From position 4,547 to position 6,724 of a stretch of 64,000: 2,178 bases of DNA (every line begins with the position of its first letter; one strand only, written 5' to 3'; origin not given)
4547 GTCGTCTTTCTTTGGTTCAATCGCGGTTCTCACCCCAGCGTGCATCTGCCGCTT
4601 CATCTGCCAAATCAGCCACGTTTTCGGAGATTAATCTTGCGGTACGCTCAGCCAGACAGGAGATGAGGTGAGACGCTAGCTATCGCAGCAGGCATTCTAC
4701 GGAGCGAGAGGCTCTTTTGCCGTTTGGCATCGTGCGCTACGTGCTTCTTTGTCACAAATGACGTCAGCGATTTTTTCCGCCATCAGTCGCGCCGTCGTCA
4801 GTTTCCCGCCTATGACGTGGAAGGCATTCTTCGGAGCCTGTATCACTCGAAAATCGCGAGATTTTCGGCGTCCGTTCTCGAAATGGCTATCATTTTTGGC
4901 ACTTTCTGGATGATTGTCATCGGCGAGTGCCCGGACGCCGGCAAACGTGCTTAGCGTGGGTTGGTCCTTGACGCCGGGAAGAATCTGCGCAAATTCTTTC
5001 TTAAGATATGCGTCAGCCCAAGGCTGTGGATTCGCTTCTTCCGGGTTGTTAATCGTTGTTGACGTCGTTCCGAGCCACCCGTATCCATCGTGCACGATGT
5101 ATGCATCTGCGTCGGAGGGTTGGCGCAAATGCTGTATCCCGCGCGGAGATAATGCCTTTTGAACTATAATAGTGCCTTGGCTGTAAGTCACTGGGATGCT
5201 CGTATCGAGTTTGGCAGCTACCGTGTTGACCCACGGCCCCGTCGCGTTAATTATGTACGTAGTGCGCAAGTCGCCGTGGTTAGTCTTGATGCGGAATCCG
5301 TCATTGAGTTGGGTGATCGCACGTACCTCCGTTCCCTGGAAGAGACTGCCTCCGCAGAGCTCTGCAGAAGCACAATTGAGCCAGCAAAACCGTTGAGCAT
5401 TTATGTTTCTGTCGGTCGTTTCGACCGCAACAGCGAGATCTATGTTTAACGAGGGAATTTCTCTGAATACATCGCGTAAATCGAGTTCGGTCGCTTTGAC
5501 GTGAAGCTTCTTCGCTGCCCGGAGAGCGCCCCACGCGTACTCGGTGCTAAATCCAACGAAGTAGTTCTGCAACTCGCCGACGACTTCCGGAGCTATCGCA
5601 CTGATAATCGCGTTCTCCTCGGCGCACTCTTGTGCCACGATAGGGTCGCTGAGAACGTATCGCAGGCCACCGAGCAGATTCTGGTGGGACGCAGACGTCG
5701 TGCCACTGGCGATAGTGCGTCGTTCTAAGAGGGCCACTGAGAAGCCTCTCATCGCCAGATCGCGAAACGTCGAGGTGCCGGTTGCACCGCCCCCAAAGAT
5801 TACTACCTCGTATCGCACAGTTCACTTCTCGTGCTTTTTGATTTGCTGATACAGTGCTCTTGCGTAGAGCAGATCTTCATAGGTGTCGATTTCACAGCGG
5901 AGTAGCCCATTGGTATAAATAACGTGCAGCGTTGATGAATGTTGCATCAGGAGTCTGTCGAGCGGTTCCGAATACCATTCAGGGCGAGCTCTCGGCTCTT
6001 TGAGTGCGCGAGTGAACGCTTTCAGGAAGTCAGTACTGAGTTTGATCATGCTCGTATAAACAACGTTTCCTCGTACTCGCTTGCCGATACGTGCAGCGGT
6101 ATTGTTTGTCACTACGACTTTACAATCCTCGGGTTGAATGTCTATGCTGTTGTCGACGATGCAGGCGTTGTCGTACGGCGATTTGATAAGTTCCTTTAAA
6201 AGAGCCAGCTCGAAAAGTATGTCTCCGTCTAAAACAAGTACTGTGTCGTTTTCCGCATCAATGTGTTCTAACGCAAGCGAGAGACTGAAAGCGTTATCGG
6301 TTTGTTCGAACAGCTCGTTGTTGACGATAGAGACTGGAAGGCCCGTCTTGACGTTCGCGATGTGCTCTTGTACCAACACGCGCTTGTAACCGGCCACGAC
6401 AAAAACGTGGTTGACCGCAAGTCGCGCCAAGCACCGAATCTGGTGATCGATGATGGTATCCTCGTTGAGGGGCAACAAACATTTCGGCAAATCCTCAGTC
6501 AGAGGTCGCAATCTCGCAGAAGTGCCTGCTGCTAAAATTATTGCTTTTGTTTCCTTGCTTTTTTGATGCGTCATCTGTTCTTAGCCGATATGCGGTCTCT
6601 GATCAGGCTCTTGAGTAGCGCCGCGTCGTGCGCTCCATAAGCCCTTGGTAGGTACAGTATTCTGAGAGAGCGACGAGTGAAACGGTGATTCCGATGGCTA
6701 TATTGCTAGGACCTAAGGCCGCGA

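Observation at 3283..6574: Candidate archaeal teichoic-acid-like pathway built from non-canonical enzymes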

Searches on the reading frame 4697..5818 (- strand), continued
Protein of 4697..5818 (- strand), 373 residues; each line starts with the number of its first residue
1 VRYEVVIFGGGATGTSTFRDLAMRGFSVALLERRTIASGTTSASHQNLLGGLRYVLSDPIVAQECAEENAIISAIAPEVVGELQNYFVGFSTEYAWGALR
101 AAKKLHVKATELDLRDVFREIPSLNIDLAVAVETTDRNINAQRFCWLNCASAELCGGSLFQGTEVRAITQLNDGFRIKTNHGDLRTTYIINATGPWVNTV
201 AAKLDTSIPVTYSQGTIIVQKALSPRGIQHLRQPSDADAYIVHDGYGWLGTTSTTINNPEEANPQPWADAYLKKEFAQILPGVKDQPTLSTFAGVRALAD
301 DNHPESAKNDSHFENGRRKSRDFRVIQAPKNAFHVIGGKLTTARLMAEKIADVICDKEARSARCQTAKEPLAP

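Call 102: find_related_loci(query=A1, collection=metagenome_contigs, flank=7000)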
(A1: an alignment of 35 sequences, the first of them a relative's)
Query A1 (373 aa) in metagenome_contigs; peptide patterns used: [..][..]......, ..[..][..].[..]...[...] (x = any residue, [..] = any of these).
134 stretches matched a pattern; 67 encode a relative of the query (tblastn E <= 1e-3); 67 distinct loci.
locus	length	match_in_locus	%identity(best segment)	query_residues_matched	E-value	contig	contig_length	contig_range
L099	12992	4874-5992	100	1-373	0e+0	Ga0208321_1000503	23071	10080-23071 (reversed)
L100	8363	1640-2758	93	1-373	0e+0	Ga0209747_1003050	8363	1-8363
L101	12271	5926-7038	93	1-371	0e+0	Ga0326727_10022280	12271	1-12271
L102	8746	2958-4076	92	1-373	0e+0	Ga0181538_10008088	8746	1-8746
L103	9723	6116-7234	92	1-373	0e+0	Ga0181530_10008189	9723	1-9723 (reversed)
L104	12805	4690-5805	91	1-372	0e+0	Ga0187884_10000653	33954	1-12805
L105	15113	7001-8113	92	1-371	0e+0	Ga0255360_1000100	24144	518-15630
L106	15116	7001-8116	85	1-372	0e+0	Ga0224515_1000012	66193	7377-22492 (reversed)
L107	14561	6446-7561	85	1-372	0e+0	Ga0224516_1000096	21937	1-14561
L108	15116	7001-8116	85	1-372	0e+0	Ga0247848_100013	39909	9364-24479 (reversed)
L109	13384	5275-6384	72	1-373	0e+0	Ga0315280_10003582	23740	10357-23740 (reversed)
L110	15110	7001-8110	70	1-371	0e+0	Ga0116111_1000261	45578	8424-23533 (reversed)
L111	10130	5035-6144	70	1-371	6e-180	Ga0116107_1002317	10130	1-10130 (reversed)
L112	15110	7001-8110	70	1-371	9e-179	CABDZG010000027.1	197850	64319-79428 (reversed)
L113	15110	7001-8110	70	1-371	9e-179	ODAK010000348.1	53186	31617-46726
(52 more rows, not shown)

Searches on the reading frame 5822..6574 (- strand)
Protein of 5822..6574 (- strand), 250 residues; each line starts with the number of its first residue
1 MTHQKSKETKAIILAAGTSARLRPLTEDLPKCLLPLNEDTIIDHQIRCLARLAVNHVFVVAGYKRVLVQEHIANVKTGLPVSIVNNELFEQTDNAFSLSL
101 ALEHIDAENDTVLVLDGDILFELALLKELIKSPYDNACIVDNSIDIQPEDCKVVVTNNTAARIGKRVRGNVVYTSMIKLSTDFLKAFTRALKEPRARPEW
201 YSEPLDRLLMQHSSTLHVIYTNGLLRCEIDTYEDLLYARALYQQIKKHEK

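Call 4: search_protein_families(library=pfam, proteins=[window:5822-6574:-], max_evalue=0.01)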
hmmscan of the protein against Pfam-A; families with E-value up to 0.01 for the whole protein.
window:5822-6574:- (250 aa): 4 families
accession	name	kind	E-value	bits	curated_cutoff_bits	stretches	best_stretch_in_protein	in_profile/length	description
PF00483.29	NTP_transferase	-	2.9e-16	60.2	21.2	1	10-131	1-122/245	Nucleotidyl transferase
PF12804.13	NTP_transf_3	-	1.1e-14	55.4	27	1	11-148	1-130/160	MobA-like NTP transferase domain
PF20202.4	DUF6564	-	2e-05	24.8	25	1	38-135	14-114/230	Domain of unknown function (DUF6564)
PF01128.25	IspD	-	5.4e-05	23.5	27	1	11-130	3-114/221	2-C-methyl-D-erythritol 4-phosphate cytidylyltransferase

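Call 5: search_protein_families(library=ncbifam, proteins=[window:5822-6574:-], max_evalue=0.01)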
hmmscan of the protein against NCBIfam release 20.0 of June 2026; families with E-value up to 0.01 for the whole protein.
window:5822-6574:- (250 aa): 38 families (the best 25 are shown)
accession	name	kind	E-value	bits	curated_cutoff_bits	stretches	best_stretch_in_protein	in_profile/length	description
TIGR03992.1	Arch_glmU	subfamily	7.3e-23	81.1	292.1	1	10-158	2-143/393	bifunctional sugar-1-phosphate nucleotidylyltransferase/acetyltransferase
NF041313.1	UDPGP_AglF_Halo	equivalog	2.9e-20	72.7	400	1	10-235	2-227/234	UTP--glucose-1-phosphate uridylyltransferase AglF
NF041135.1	IPPtranDIPPsyn_Thcocales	equivalog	1.2e-15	57.5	580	1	10-241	2-216/419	bifunctional L-myo-inositol-1-phosphate cytidylyltransferase/CDP-L-myo-inositol myo-inositolphosphotransferase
NF041173.1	Sug_nt_acttase_Thmprot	equivalog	1.6e-14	53.7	600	1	10-195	2-184/405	bifunctional sugar-1-phosphate nucleotidylyltransferase/acetyltransferase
NF045665.1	NTPtran_DVU1551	equivalog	2.5e-12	46.5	315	1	10-119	2-101/359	DVU_1551 family NTP transferase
NF038362.1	Sden_1164_fam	equivalog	3.1e-12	46.5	300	1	9-168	2-165/266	Sden_1164 family protein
NF045761.1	NAMPUrTaseMurU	equivalog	5.3e-12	46.1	250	1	10-124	2-113/226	N-acetylmuramate alpha-1-phosphate uridylyltransferase MurU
NF052502.1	man1P_GTase_Rv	exception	6e-12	45.1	440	1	10-127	2-116/352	mannose-1-phosphate guanylyltransferase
TIGR03310.1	matur_MocA_YgfJ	equivalog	9.1e-12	45.3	186.45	1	11-119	2-100/188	molybdenum cofactor cytidylyltransferase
NF010932.0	PRK14352.1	equivalog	1e-11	44.2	611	1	5-132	3-125/488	bifunctional UDP-N-acetylglucosamine diphosphorylase/glucosamine-1-phosphate N-acetyltransferase GlmU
TIGR01173.1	glmU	equivalog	2.1e-11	43.4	366.85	1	10-136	2-120/452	bifunctional UDP-N-acetylglucosamine diphosphorylase/glucosamine-1-phosphate N-acetyltransferase GlmU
NF049965.1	GlMnHpPGnyltfHddC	equivalog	6.2e-11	42.3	300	1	10-127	2-114/221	D-glycero-D-manno-heptose 1-phosphate guanosyltransferase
NF010933.0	PRK14353.1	equivalog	3.1e-10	39.3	505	1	6-139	3-130/453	bifunctional UDP-N-acetylglucosamine diphosphorylase/glucosamine-1-phosphate N-acetyltransferase GlmU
TIGR01208.1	rmlA_long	equivalog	6.8e-10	38.3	320.25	1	10-123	1-112/353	glucose-1-phosphate thymidylyltransferase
NF010940.0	PRK14360.1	equivalog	2.9e-09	36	602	1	12-131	5-117/452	bifunctional UDP-N-acetylglucosamine diphosphorylase/glucosamine-1-phosphate N-acetyltransferase GlmU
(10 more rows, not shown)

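Call 6: search_solved_structures(query=window:5822-6574:-, max_evalue=0.001)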
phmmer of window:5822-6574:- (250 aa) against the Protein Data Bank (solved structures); distinct sequences matched with E-value up to 0.001: 23.
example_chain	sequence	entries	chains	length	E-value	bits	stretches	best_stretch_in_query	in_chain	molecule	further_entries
1jyk_A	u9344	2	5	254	3.5e-15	59.5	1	2-137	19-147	CTP:phosphocholine Cytidylyltransferase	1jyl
7x8j_A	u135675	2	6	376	6.8e-12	48.8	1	10-174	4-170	Mannose-1-phosphate guanylyltransferase 1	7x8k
8yre_D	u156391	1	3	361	8.3e-12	48.5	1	10-174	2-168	Mannose-1-phosphate guanylyltransferase 1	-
7d72_K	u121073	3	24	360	2.3e-09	40.5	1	10-168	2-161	Mannose-1-phosphate guanyltransferase beta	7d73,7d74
5b04_I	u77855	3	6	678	3.1e-08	36.8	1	9-131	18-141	Probable translation initiation factor eIF-2B subunit epsilon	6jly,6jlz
7whr_B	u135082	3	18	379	3.2e-08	36.7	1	8-123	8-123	Nucleotidyl transferase family protein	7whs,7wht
4jd0_A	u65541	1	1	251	4.5e-08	36.3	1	8-169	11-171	Nucleotidyl transferase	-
5z09_A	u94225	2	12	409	2.5e-06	30.5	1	10-183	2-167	Dual sugar-1-phosphate nucleotidylyltransferase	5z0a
4y7t_A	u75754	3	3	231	2.6e-06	30.5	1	10-80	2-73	Nucleotidyl transferase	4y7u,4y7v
6i3m_G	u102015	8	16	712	5.9e-06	29.3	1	9-82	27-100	Translation initiation factor eIF-2B subunit epsilon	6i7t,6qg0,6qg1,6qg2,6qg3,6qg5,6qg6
2ggo_A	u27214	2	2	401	7.7e-06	29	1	10-183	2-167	401aa long hypothetical glucose-1-phosphate thymidylyltransferase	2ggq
9y3p_A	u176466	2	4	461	8.5e-06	28.8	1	10-124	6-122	Translation initiation factor eIF2B subunit epsilon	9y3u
6o81_A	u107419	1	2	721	1.4e-05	28.2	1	10-123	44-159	Translation initiation factor eIF-2B subunit epsilon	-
6ezo_I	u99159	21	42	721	1.4e-05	28.2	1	10-123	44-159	Human eukaryotic initiation factor EIF2B epsilon subunits | Translation initiation factor eIF-2B subunit epsilon | Translation initiation factor eIF2B subunit e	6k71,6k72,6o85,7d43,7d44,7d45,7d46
6caj_B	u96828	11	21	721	1.4e-05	28.2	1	10-123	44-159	Translation initiation factor eIF-2B subunit epsilon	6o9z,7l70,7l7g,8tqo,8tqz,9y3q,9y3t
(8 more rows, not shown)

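Call 45: find_homologous_proteins(query=window:5822-6574:-, max_evalue=1e-8)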
Query window:5822-6574:- (250 aa): 171 proteins with E <= 1e-8 among 784 candidates; the best 120 are listed.
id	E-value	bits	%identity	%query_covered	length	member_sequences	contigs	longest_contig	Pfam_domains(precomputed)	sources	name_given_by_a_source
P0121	3.1e-151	520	94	100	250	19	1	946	PF00483.30,PF01128.26,PF20202.5,PF12804.14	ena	-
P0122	9.2e-144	495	90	100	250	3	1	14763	PF00483.30,PF20202.5,PF12804.14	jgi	jgi:choline kinase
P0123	1.7e-143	494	89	100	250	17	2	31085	PF00483.30,PF20202.5,PF12804.14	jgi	jgi:choline kinase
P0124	1.7e-141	488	88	100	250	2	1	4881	PF00483.30,PF20202.5,PF12804.14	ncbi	-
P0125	1.4e-138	478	86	100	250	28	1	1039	PF00483.30,PF20202.5,PF12804.14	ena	-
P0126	3.5e-138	477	86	100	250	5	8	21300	PF00483.30,PF20202.5,PF12804.14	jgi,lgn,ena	jgi:choline kinase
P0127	7.2e-134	463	83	100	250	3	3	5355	PF00483.30,PF20202.5,PF12804.14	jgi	jgi:choline kinase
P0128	7.5e-132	456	85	96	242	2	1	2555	PF00483.30,PF20202.5,PF12804.14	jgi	jgi:choline kinase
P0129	8.4e-131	453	85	96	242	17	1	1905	PF00483.30,PF20202.5,PF12804.14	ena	-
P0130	2.9e-120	418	77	96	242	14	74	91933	PF00483.30,PF20202.5,PF12804.14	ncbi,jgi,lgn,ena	jgi:choline kinase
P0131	6.9e-100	352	62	100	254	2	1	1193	PF00483.30,PF20202.5,PF12804.14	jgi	jgi:choline kinase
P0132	7.7e-98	345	62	98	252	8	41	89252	PF00483.30,PF20202.5,PF12804.14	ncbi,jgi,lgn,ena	jgi:choline kinase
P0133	7.3e-96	338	63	98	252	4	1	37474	PF00483.30,PF20202.5,PF12804.14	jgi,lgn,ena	jgi:choline kinase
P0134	1.5e-95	337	62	100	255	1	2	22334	PF00483.30,PF20202.5,PF12804.14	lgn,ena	-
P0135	1.7e-95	337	61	100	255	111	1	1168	PF00483.30,PF20202.5,PF12804.14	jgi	jgi:choline kinase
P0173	1.6e-28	118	35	91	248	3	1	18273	PF00483.30,PF12804.14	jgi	jgi:choline kinase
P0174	5.8e-28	116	34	90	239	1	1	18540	PF00483.30,PF01128.26,PF12804.14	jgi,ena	jgi:choline kinase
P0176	8.0e-27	112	35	96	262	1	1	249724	PF00483.30,PF12804.14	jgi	-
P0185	6.1e-25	106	34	91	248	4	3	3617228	PF00483.30,PF12804.14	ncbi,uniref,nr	ncbi:phosphocholine cytidylyltransferase family protein [Alicyclobacillus cycloheptanicus]|uniref:Ch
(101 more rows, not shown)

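Call 46: find_encoding_contigs(protein=P0185, flank=7000, max_places=1)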
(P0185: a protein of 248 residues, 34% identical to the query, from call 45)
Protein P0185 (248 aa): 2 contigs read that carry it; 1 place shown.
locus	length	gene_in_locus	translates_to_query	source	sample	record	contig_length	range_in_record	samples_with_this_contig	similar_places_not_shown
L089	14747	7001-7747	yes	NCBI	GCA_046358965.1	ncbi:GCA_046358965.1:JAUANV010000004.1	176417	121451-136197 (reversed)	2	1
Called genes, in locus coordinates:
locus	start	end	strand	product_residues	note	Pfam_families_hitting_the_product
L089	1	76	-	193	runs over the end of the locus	PF06210:DUF1003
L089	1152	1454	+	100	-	-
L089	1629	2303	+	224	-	PF00072:Response_reg, PF00486:Trans_reg_C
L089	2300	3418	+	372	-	PF00512:HisKA, PF02518:HATPase_c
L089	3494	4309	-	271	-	PF12698:ABC2_membrane_3, PF01061:ABC2_membrane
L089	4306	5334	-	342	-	PF00005:ABC_tran, PF13304:AAA_21, PF13732:DrrA1-3_C (weak)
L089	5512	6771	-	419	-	PF00579:tRNA-synt_1b, PF22421:SYY_C-terminal, PF01479:S4 (weak)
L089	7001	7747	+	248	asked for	PF00483:NTP_transferase, PF12804:NTP_transf_3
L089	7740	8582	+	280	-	PF01066:CDP-OH_P_transf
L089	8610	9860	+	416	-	PF13692:Glyco_trans_1_4 (faint), PF13524:Glyco_trans_1_2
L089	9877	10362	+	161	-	PF00293:NUDIX, PF14815:NUDIX_4 (weak)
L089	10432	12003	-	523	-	PF00501:AMP-binding, PF13193:AMP-binding_C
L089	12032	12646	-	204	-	PF00440:TetR_N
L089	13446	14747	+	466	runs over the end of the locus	PF07690:MFS_1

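Call 47: find_encoding_contigs(protein=P0176, flank=7000, max_places=1)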
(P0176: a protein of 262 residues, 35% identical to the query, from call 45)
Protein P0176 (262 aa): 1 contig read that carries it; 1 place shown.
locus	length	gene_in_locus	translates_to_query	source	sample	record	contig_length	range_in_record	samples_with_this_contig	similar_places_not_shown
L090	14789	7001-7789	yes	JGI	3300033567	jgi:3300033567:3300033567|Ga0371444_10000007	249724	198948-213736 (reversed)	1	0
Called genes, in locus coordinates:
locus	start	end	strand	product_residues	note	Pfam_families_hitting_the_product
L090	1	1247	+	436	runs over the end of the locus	PF00005:ABC_tran, PF13304:AAA_21 (faint), PF09821:AAA_assoc_C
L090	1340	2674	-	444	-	PF13243:SQHop_cyclase_C (faint)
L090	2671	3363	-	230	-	PF07155:ECF-ribofla_trS (weak), PF12822:ECF_trnsprt (weak)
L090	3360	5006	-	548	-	PF03193:RsgA_GTPase (faint), PF03215:Rad17 (faint), PF13191:AAA_16 (faint), PF25199:nSTAND_NTPase5 (faint), PF00005:ABC_tran, PF13304:AAA_21 (weak), PF00005:ABC_tran, PF13304:AAA_21 (weak), +8 more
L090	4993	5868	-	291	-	PF02361:CbiQ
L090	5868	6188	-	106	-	PF14478:DUF4430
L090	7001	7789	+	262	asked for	PF00483:NTP_transferase, PF12804:NTP_transf_3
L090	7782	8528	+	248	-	PF01066:CDP-OH_P_transf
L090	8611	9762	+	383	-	PF13692:Glyco_trans_1_4 (weak), PF13524:Glyco_trans_1_2 (weak)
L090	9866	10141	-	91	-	-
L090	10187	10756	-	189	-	-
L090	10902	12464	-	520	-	PF00501:AMP-binding, PF13193:AMP-binding_C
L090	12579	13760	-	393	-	PF02771:Acyl-CoA_dh_N, PF02770:Acyl-CoA_dh_M, PF00441:Acyl-CoA_dh_1, PF08028:Acyl-CoA_dh_2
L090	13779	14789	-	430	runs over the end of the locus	PF07690:MFS_1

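Call 70: predict_structure(alignment_id=A2)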
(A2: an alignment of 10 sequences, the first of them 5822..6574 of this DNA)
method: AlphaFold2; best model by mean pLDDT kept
length: 250 residues; sequences in the alignment: 10
mean_pLDDT: 92.8   pTM: 0.91
mean pLDDT of the five models: 92.8, 92.2, 92.0, 91.9, 91.8
residues with pLDDT >= 90: 205; 70-90: 39; 50-70: 2; < 50: 4
segments of 3 or more residues with pLDDT < 50: 1-4
pLDDT, mean of each block of 10 residues (from residue 1): 67 92 89 93 96 96 96 92 94 93 95 97 96 96 90 96 94 96 95 90 96 94 93 94 90
secondary structure, 60 per line:
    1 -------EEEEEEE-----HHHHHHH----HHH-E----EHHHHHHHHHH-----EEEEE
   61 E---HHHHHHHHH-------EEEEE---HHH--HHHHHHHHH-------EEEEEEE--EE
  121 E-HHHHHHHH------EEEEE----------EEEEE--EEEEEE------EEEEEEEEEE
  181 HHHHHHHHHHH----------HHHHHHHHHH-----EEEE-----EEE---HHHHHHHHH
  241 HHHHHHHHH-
elements in order: E8-14 H20-26 H41-50 E56-61 H65-73 E81-85 H94-102 E110-116 E119-121 H123-130 E137-141 E152-156 E159-164 E171-180 H181-191 H202-211 E217-220 E226-228 H232-249

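Call 73: fold_search(model_id=the predicted structure, library=pdb)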
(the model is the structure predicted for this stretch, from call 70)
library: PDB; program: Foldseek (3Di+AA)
matches with E <= 10: 1366; with E <= 0.001: 604
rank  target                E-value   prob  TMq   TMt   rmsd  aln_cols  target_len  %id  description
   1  4jd0                  7.6e-17  1.00  0.79  0.80   3.1       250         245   24  Structure of the inositol-1-phosphate CTP transferase from T. maritima. (released 2013-09-18)
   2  1jyk                  5.6e-16  1.00  0.77  0.83   3.0       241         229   20  Catalytic Mechanism of CTP:phosphocholine Cytidylyltransferase from Streptococcus pneumoniae (LicC) (released 2002-02-22)
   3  3pkp_A                1.1e-15  1.00  0.80  0.70   3.1       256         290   18  Q83S Variant of S. Enterica RmlA with dATP (released 2011-01-12)
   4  1iim_A                1.5e-15  1.00  0.78  0.69   3.2       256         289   17  thymidylyltransferase complexed with TTP (released 2001-05-09)
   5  6pd2_C                1.6e-15  1.00  0.85  0.36   2.3       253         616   17  PntC-AEPT: fusion protein of phosphonate-specific cytidylyltransferase and 2-aminoethylphosphonate (AEP) transaminase  (released 2019-08-07)
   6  3pkp_B                1.7e-15  1.00  0.79  0.70   3.2       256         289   18  Q83S Variant of S. Enterica RmlA with dATP (released 2011-01-12)
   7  3pkq_B                2.1e-15  1.00  0.79  0.70   3.1       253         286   18  Q83D Variant of S. Enterica RmlA with dGTP (released 2011-01-12)
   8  3pkq_C                2.5e-15  1.00  0.78  0.70   3.1       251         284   16  Q83D Variant of S. Enterica RmlA with dGTP (released 2011-01-12)
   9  4mnd                  2.6e-15  1.00  0.71  0.45   2.9       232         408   21  Crystal structure of Archaeoglobus fulgidus IPCT-DIPPS bifunctional membrane protein (released 2014-07-02)
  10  2ggo                  2.8e-15  1.00  0.73  0.47   3.2       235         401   20  Crystal Structure of glucose-1-phosphate thymidylyltransferase from Sulfolobus tokodaii (released 2007-03-24)
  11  3pkq_D                3.2e-15  1.00  0.76  0.70   3.2       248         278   18  Q83D Variant of S. Enterica RmlA with dGTP (released 2011-01-12)
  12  6pd1_B                4.1e-15  1.00  0.81  0.35   2.8       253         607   17  PntC-AEPT: fusion protein of phosphonate-specific cytidylyltransferase and 2-aminoethylphosphonate (AEP) transaminase  (released 2019-08-07)
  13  5ify_F                4.6e-15  1.00  0.77  0.67   3.4       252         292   17  Crystal structure of Glucose-1-phosphate thymidylyltransferase from Burkholderia vietnamiensis in complex with 2 -Deox (released 2016-03-09)
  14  4y7u                  5.2e-15  1.00  0.73  0.81   3.4       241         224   18  Structural analysis of MurU (released 2015-03-18)
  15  6n0u_A                5.2e-15  1.00  0.78  0.67   3.3       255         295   19  Crystal structure of a glucose-1-phosphate thymidylyltransferase from Burkholderia phymatum bound to 2'-deoxy-thymidin (released 2018-11-21)
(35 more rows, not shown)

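Call 94: find_encoding_contigs(protein=P0173, flank=5000, max_places=1)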
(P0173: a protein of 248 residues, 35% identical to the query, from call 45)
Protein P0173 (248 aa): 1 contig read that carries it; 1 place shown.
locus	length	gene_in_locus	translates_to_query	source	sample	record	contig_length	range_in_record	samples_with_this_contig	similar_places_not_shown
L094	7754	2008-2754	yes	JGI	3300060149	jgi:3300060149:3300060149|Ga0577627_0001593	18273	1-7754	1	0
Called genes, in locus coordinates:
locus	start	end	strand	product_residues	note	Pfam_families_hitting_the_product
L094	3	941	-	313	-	?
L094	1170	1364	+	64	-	PF08141:SspH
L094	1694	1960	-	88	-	-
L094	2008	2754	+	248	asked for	PF00483:NTP_transferase, PF12804:NTP_transf_3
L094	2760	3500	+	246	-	PF01066:CDP-OH_P_transf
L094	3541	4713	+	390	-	PF13692:Glyco_trans_1_4, PF13524:Glyco_trans_1_2 (weak)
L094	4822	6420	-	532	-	PF00501:AMP-binding, PF13193:AMP-binding_C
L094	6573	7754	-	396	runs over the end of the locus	PF02771:Acyl-CoA_dh_N, PF02770:Acyl-CoA_dh_M, PF00441:Acyl-CoA_dh_1, PF08028:Acyl-CoA_dh_2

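Call 95: find_encoding_contigs(protein=P0174, flank=5000, max_places=1)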
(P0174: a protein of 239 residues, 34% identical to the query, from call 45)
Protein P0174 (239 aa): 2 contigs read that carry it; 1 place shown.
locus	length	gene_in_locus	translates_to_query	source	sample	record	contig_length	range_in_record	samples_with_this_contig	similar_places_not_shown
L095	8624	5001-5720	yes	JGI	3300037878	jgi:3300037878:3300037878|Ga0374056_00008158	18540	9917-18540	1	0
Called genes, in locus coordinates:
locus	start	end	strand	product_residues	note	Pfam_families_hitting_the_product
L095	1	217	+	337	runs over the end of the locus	PF06267:DUF1028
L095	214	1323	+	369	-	PF07497:Rho_RNA_bind, PF00006:ATP-synt_ab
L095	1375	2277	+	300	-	-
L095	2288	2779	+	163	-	PF01252:Peptidase_A8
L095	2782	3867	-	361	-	PF00365:PFK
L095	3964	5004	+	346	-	PF00155:Aminotran_1_2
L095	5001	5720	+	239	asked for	PF00483:NTP_transferase, PF01128:IspD (weak), PF12804:NTP_transf_3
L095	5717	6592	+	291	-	PF01066:CDP-OH_P_transf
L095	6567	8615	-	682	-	-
